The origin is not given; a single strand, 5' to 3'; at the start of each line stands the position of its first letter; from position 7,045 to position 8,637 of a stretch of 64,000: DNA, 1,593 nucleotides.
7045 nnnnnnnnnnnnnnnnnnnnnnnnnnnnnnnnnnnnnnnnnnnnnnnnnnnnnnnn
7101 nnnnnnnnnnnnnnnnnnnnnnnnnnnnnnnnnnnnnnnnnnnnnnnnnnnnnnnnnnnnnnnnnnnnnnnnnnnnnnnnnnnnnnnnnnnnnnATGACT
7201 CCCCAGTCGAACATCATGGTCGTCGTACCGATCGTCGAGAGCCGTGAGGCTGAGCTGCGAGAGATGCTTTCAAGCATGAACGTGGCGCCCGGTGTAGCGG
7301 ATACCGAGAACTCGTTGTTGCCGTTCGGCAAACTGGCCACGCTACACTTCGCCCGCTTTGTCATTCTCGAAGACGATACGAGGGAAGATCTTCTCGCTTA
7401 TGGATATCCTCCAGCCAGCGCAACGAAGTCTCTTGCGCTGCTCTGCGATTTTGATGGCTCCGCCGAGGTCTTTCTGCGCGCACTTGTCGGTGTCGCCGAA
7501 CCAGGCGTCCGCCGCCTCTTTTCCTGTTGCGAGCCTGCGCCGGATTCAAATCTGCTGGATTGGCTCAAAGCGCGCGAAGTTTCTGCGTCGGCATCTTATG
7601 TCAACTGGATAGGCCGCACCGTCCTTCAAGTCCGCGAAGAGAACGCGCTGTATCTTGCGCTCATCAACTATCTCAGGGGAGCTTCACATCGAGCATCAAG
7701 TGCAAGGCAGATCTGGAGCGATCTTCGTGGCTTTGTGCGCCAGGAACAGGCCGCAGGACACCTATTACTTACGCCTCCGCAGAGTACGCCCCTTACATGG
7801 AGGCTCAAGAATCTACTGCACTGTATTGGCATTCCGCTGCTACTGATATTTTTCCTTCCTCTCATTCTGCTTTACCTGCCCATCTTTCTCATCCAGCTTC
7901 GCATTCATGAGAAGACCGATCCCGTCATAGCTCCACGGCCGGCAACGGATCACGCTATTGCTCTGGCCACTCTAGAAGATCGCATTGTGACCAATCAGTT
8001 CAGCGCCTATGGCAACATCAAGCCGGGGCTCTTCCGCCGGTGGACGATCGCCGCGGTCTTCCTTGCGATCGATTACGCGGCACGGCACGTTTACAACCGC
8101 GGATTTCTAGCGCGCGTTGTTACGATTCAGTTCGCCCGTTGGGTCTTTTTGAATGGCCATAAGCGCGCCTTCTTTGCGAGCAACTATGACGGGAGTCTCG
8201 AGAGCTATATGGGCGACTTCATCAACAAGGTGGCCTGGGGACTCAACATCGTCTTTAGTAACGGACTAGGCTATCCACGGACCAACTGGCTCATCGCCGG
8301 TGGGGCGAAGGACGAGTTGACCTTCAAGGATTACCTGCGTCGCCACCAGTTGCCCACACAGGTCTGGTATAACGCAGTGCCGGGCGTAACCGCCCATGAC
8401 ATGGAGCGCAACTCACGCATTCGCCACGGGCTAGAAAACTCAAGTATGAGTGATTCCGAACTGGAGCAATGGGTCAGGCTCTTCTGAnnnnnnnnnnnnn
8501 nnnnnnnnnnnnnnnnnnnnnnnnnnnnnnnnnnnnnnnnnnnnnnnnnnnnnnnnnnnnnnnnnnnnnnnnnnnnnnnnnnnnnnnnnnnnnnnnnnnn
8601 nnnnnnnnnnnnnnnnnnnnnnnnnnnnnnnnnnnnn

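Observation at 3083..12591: Uncharacterised six-gene flavin/heme oxidative cluster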

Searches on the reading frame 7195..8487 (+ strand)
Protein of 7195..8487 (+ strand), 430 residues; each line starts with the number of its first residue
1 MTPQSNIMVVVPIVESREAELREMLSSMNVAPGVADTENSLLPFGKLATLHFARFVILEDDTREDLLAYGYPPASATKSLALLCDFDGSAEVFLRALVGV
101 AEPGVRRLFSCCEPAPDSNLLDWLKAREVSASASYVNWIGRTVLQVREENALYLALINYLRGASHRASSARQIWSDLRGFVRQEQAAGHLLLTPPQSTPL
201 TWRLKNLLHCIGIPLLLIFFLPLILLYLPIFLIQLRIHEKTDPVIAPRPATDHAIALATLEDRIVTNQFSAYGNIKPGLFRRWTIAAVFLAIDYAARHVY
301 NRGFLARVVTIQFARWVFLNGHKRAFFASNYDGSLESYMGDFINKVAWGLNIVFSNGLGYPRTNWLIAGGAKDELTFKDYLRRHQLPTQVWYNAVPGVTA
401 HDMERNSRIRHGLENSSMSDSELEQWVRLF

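Call 4: search_protein_families(library=pfam, proteins=[window:7195-8487:+], max_evalue=0.01)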
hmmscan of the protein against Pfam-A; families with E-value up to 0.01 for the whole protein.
window:7195-8487:+ (430 aa): 0 families

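Call 5: search_protein_families(library=ncbifam, proteins=[window:7195-8487:+], max_evalue=0.01)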
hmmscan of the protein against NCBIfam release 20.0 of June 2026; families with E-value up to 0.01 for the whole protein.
window:7195-8487:+ (430 aa): 0 families

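Call 9: find_homologous_proteins(query=window:7195-8487:+)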
Query window:7195-8487:+ (430 aa): 4648 proteins with E <= 0.001 among 8000 candidates; the best 120 are listed.
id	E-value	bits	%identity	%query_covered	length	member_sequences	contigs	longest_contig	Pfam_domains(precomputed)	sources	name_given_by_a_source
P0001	1.9e-290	981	100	100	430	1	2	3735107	-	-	-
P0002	1.1e-259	880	89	100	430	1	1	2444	-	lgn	-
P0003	2.9e-234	796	80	100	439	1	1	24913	-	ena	-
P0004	1.4e-227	774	78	100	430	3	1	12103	-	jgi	jgi:hypothetical protein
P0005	1.5e-227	774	78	100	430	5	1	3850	-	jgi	-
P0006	9.3e-226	768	79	100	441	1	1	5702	-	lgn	-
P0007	4.9e-224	762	77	100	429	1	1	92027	-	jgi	jgi:hypothetical protein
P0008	6.7e-224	762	77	100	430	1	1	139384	-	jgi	jgi:hypothetical protein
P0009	3.3e-223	760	77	100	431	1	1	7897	-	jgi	jgi:hypothetical protein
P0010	5.6e-223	759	76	100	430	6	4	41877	-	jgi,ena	jgi:hypothetical protein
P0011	6.2e-223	759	76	100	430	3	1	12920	-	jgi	-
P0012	1.4e-216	738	74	100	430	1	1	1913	-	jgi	jgi:hypothetical protein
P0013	6.8e-214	729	74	100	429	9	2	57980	-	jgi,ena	jgi:hypothetical protein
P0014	2.1e-212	724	75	98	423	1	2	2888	-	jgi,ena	-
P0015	1.3e-211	721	75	98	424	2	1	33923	-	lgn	-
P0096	2.1e-162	559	57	100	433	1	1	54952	-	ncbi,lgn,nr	ncbi:MAG: hypothetical protein HY695_04570 [Deltaproteobacteria bacterium]|nr:hypothetical protein [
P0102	1.4e-161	557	58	100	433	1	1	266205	-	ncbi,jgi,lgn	ncbi:MAG TPA: hypothetical protein VGI45_01830 [Terracidiphilus sp.]|jgi:hypothetical protein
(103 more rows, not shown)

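Call 11: find_related_loci(query=A1, collection=genome_contigs, flank=10000)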
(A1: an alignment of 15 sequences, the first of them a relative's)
Query A1 (430 aa) in genome_contigs; peptide patterns used: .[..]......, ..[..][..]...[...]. (x = any residue, [..] = any of these).
600 stretches matched a pattern (row limit reached: there are more); 560 encode a relative of the query (tblastn E <= 1e-3); the best 80 are kept; 80 distinct loci.
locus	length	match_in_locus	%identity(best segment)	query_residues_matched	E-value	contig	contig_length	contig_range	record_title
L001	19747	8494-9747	74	12-430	0e+0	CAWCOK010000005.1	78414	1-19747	MAG: uncultured Acidobacteriaceae bacterium isolate MFD09368.bin.2.162 genome assembly, contig: contig_16254, whole geno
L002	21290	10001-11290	66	1-430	0e+0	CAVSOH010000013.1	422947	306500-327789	MAG: uncultured Acidobacteriaceae bacterium isolate MFD01633.bin.1.176 genome assembly, contig: contig_24339, whole geno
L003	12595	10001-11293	68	1-430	0e+0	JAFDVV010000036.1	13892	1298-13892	MAG: Acidobacteria bacterium isolate SZAS AMP-1 ACID-AMP-1__36__length-13892, whole genome shotgun sequence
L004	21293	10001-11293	68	1-430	0e+0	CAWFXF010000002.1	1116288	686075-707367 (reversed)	MAG: uncultured Acidobacteriaceae bacterium isolate MFD06714.bin.1.155 genome assembly, contig: contig_12221, whole geno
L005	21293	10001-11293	64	1-430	0e+0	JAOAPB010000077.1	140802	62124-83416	MAG: Edaphobacter sp. isolate RYN_3 scaffold_37194, whole genome shotgun sequence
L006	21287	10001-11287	65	1-430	0e+0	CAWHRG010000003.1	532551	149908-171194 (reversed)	MAG: uncultured Acidobacteriaceae bacterium isolate MFD06714.bin.1.47 genome assembly, contig: contig_32543, whole genom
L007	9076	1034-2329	59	1-429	8e-165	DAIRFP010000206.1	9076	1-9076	MAG TPA_asm: Thermodesulfobacteriota bacterium isolate CTOTU25984 NODE_2171_length_9076_cov_5.312493, whole genome shotg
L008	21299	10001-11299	58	1-430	6e-160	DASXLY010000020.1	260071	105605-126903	MAG TPA_asm: Terracidiphilus sp. isolate SMAG_U5314 k141_200753, whole genome shotgun sequence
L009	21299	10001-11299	57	1-430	9e-160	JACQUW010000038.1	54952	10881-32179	MAG: Deltaproteobacteria bacterium isolate NC_groundwater_1447_Ag_S-0.65um_55_23 S_p65_S5_coassembly_k141_440702, whole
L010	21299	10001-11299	57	1-430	8e-160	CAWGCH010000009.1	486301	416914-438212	MAG: uncultured Acidobacteriaceae bacterium isolate MFD06092.bin.2.139 genome assembly, contig: contig_6905, whole genom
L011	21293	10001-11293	57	1-429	6e-158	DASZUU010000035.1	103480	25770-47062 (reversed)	MAG TPA_asm: Alloacidobacterium sp. isolate SMAG_U6113 k141_116873, whole genome shotgun sequence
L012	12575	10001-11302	57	1-430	8e-158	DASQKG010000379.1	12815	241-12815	MAG TPA_asm: Pyrinomonadaceae bacterium isolate SMAG_U11906 k141_5337248, whole genome shotgun sequence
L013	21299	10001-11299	60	1-430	2e-156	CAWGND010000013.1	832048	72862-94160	MAG: Terriglobales bacterium isolate MFD01138.bin.3.178 genome assembly, contig: contig_12598, whole genome shotgun sequ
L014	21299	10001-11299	57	1-430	1e-155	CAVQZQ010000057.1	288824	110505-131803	MAG: uncultured Acidobacteriota bacterium isolate MFD10064.bin.2.75 genome assembly, contig: contig_27258, whole genome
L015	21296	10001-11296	57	1-429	1e-155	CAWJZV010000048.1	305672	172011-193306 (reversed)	MAG: uncultured delta proteobacterium isolate MFD09730.bin.4.339 genome assembly, contig: contig_9269, whole genome shot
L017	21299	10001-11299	59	1-430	2e-154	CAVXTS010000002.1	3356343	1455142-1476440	MAG: uncultured Acidobacteriaceae bacterium isolate MFD05512.bin.1.151 genome assembly, contig: contig_4303, whole genom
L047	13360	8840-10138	53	1-430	1e-143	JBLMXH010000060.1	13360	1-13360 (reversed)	MAG: Nitrospirota bacterium isolate MAG261 PRJNA957066_bin41_renamed_59, whole genome shotgun sequence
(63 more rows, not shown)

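Call 14: search_protein_families(library=pfam, proteins=[window:7195-8487:+], max_evalue=10)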
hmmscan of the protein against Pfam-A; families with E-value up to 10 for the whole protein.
window:7195-8487:+ (430 aa): 0 families

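Call 18: search_protein_families(library=pfam, proteins=[L009:12887-13774:-, L017:1338-3521:-, L008:17492-18844:+, L008:14420-17329:+, L008:5495-6547:+, L047:4871-7114:+], max_evalue=0.01)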
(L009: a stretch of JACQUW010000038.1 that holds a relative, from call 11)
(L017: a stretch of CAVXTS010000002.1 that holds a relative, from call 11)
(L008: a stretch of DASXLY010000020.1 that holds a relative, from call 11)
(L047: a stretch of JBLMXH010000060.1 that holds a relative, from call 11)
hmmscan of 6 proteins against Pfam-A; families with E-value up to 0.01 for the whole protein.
L009:12887-13774:- (295 aa): 3 families
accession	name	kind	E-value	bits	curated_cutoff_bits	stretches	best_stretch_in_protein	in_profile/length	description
PF00561.26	Abhydrolase_1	-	3e-26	93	25.8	1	28-281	1-244/245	alpha/beta hydrolase fold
PF12697.13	Abhydrolase_6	-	5.2e-19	70.2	26.3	1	30-286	1-215/217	Alpha/beta hydrolase family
PF12146.15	Hydrolase_4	-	0.00048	19.9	27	1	30-124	7-108/239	Serine aminopeptidase, S33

L017:1338-3521:- (727 aa): 3 families
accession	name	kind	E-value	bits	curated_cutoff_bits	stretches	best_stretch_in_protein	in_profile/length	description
PF21419.2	RoxA-like_Cyt-c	-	7.9e-06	25.8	26.7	1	542-562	2-22/39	RoxA-like, cytochrome c-like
PF13442.11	Cytochrome_CBB3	-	0.00077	20.2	27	0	423-457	3-39/68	Cytochrome C oxidase, cbb3-type, subunit III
PF00034.26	Cytochrom_C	-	0.0013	20.5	21.3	0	424-446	2-24/90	Cytochrome c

L008:17492-18844:+ (450 aa): 2 families
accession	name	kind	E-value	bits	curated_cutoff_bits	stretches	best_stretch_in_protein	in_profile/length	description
PF01565.28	FAD_binding_4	-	8.6e-16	58.3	26.4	1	17-151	1-138/139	FAD binding domain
PF04030.19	ALO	-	2.2e-05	24.7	23.1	1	319-446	131-256/258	D-arabinono-1,4-lactone oxidase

L008:14420-17329:+ (969 aa): 1 family
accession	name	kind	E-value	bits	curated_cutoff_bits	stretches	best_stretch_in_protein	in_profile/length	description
PF03098.20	An_peroxidase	-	5.9e-63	213.7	25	2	211-798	2-446/530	Animal haem peroxidase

L008:5495-6547:+ (350 aa): 1 family
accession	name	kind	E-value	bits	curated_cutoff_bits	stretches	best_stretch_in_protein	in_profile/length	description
PF09994.14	T6SS_Tle1-like_cat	-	2e-81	273.9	27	1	3-260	1-286/287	T6SS, Phospholipase effector Tle1-like, catalytic domain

L047:4871-7114:+ (747 aa): 2 families
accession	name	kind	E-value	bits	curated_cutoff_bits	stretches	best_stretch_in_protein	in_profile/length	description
PF13442.11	Cytochrome_CBB3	-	4.2e-06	27.4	27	1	445-478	3-36/68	Cytochrome C oxidase, cbb3-type, subunit III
PF00034.26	Cytochrom_C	-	0.00051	21.7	21.3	0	446-467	2-23/90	Cytochrome c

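Call 44: search_solved_structures(query=A6, max_evalue=10, show_alignments=3)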
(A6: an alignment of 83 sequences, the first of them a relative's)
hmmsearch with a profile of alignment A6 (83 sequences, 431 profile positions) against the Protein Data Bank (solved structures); distinct sequences matched with E-value up to 10: 0.

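Call 54: predict_structure(alignment_id=A6)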
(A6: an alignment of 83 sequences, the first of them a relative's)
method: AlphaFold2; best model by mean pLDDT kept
length: 430 residues; sequences in the alignment: 83
mean_pLDDT: 87.2   pTM: 0.88
mean pLDDT of the five models: 87.2, 84.8, 84.0, 82.0, 80.0
residues with pLDDT >= 90: 238; 70-90: 138; 50-70: 51; < 50: 3
segments of 3 or more residues with pLDDT < 50: none
pLDDT, mean of each block of 10 residues (from residue 1): 88 98 95 88 94 94 90 95 94 96 97 97 97 80 93 96 78 95 96 87 89 95 95 85 84 87 78 90 89 83 60 90 90 73 61 67 57 69 89 90 92 94 95
secondary structure, 60 per line:
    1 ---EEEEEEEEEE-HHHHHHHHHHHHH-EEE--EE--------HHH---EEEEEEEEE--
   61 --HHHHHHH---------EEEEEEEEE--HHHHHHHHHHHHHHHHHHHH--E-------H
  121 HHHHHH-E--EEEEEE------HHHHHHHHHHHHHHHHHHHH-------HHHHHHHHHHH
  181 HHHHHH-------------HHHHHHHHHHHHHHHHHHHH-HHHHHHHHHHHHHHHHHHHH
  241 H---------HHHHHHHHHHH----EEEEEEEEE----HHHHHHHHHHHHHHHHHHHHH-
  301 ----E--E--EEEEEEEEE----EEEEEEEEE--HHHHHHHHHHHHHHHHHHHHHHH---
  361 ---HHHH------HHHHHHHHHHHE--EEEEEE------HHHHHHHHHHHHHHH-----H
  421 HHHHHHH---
elements in order: E4-13 H15-27 E29-31 E50-58 H63-69 E79-87 H90-109 H120-126 E131-136 H143-162 H170-186 H200-219 H221-241 H251-261 E266-274 H279-299 E311-319 E324-332 H335-357 H364-367 H374-384 E388-393 H400-414 H420-427

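Call 56: fold_search(model_id=the predicted structure, library=pdb)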
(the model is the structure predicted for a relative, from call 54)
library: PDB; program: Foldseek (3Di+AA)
matches with E <= 10: 571; with E <= 0.001: 2
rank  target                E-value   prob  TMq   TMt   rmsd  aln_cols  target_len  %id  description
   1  9lmn_B                2.0e-05  1.00  0.35  0.41   7.8       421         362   10  Crystal structure of a polyketide ABM/SchA-like domain-containing protein WhiE-ORFI from Streptomyces coelicolor (released 2025-11-26)
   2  9lmn_A                4.2e-05  1.00  0.39  0.45   7.8       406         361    9  Crystal structure of a polyketide ABM/SchA-like domain-containing protein WhiE-ORFI from Streptomyces coelicolor (released 2025-11-26)
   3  9ltx                  1.4e-03  1.00  0.33  0.59   6.8       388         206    6  Crystal structure of a polyketide decarboxylase Abx(+)O from Actinomycetes sp. MA7150 (released 2026-03-04)
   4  3mcs_A                1.8e-02  0.97  0.31  0.52   8.6       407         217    8  Crystal structure of Putative monooxygenase (FN1347) from FUSOBACTERIUM NUCLEATUM SUBSP. NUCLEATUM ATCC 25586 at 2.55  (released 2010-05-19)
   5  6m35_A                2.2e-02  0.51  0.23  0.28  12.2       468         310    8  Crystal structure of sulfur oxygenase reductase from Sulfurisphaera tokodaii (released 2020-07-15)
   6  8ate                  2.3e-02  0.20  0.14  0.13  17.1       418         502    9  Galacturonic acid oxidase from Citrus sinensis (released 2023-09-06)
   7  3mcs_B                3.7e-02  0.95  0.31  0.52   8.6       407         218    8  Crystal structure of Putative monooxygenase (FN1347) from FUSOBACTERIUM NUCLEATUM SUBSP. NUCLEATUM ATCC 25586 at 2.55  (released 2010-05-19)
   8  6qjc_A                3.7e-02  0.51  0.25  0.31  12.3       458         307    7  Dimethyl disulfide inhibited sulfur oxygenase reductase (released 2020-02-05)
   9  6qo0_A                4.9e-02  0.44  0.25  0.31  12.3       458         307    7  I47W mutated sulfur oxygenase reductase from Acidianus ambivaens (released 2020-03-04)
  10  9a7y_A                6.2e-02  0.14  0.19  0.19  25.6       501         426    9  Integrative model of YMFF-YMFH by crosslinking MS and deep learning (released 2024-09-18)
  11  6qne_A                7.7e-02  0.38  0.24  0.31  12.5       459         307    7  Y102G mutated sulfur oxygenase reductase from Acidianus ambivalens (released 2020-03-04)
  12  6qmv_A                8.6e-02  0.33  0.23  0.29  12.8       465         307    6  E87D sulfur oxygenase reductase (released 2020-03-04)
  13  3bxv                  9.1e-02  0.41  0.26  0.33  12.7       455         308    7  Crystal structure studies on sulfur oxygenase reductase from Acidianus tengchongensis (released 2009-01-20)
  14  2cb2_A                1.1e-01  0.23  0.22  0.27  12.9       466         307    7  Sulfur Oxygenase Reductase from Acidianus Ambivalens (released 2006-02-24)
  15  8zls_A                1.3e-01  0.11  0.14  0.12  17.9       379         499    8  Apo structure of BBE-like oxidative cyclase MaDS1 (released 2025-08-13)
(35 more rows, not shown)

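Call 60: find_encoding_contigs(protein=window:7195-8487:+, flank=1000, max_places=3)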
Protein window:7195-8487:+ (430 aa): 3 contigs read that carry it; 1 place shown.
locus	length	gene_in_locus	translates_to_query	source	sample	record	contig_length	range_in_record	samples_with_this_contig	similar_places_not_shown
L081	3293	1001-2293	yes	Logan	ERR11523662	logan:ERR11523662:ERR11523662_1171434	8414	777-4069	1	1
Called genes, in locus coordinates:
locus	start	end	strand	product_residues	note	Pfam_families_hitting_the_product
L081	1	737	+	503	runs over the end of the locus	?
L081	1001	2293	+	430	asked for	-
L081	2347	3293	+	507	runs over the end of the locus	-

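Call 72: find_encoding_contigs(protein=P0102, flank=10000, max_places=2)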
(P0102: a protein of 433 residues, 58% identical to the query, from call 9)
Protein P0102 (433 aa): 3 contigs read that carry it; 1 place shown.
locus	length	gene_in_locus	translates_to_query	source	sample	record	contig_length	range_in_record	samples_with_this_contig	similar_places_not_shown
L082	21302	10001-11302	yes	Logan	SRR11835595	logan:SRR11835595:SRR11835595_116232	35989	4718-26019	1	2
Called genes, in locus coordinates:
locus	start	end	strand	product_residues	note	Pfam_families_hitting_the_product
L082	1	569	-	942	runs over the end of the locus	PF07944:Beta-AFase-like_GH127_cat, PF20736:Glyco_hydro127M, PF20737:Glyco_hydro127C (weak)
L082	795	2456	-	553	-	PF18171:LSDAT_prok, PF18184:SLATT_3 (faint), PF14015:DUF4231, PF18181:SLATT_1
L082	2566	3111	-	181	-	-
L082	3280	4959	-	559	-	PF09286:Pro-kuma_activ, PF00082:Peptidase_S8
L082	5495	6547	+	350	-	PF09994:T6SS_Tle1-like_cat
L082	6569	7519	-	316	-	-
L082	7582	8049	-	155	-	PF00959:Phage_lysozyme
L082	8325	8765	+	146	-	-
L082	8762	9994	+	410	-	-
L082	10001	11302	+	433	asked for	-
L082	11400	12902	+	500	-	PF21105:DyP_N (weak)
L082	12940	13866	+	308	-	-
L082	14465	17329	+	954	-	PF03098:An_peroxidase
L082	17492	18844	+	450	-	PF01565:FAD_binding_4, PF04030:ALO (faint)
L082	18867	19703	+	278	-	-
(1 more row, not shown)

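Call 73: find_encoding_contigs(protein=P0096, flank=10000, max_places=2)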
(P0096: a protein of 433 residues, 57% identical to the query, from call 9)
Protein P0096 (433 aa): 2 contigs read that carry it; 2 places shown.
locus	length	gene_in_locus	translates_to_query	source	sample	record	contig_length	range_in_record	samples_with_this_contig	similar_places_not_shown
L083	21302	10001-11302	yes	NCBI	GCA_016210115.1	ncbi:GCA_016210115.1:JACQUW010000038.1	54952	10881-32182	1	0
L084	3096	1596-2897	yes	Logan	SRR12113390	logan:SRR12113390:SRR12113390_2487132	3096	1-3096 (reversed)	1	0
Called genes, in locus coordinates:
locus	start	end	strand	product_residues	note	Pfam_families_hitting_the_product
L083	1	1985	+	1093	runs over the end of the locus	-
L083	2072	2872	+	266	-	PF00037:Fer4 (faint), PF12797:Fer4_2 (faint), PF12838:Fer4_7, PF13187:Fer4_9 (weak), PF13247:Fer4_11, PF25160:LdpA_Fe-S-bd (weak), PF12837:Fer4_6 (weak), PF13237:Fer4_10 (weak), +1 more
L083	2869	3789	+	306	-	PF03916:NrfD, PF14589:NrfD_2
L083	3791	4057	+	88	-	-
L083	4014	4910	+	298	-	PF24859:FdhE_central (faint), PF24860:FdhE_C (weak)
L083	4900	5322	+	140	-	-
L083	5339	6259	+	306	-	PF12804:NTP_transf_3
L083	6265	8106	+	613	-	PF02730:AFOR_N, PF01314:AFOR_C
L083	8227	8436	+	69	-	-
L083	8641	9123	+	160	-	PF06146:PsiE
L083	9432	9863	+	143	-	-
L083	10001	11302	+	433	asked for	-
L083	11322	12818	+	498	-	-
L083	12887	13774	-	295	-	PF00561:Abhydrolase_1, PF12697:Abhydrolase_6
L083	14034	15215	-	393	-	-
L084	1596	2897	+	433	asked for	-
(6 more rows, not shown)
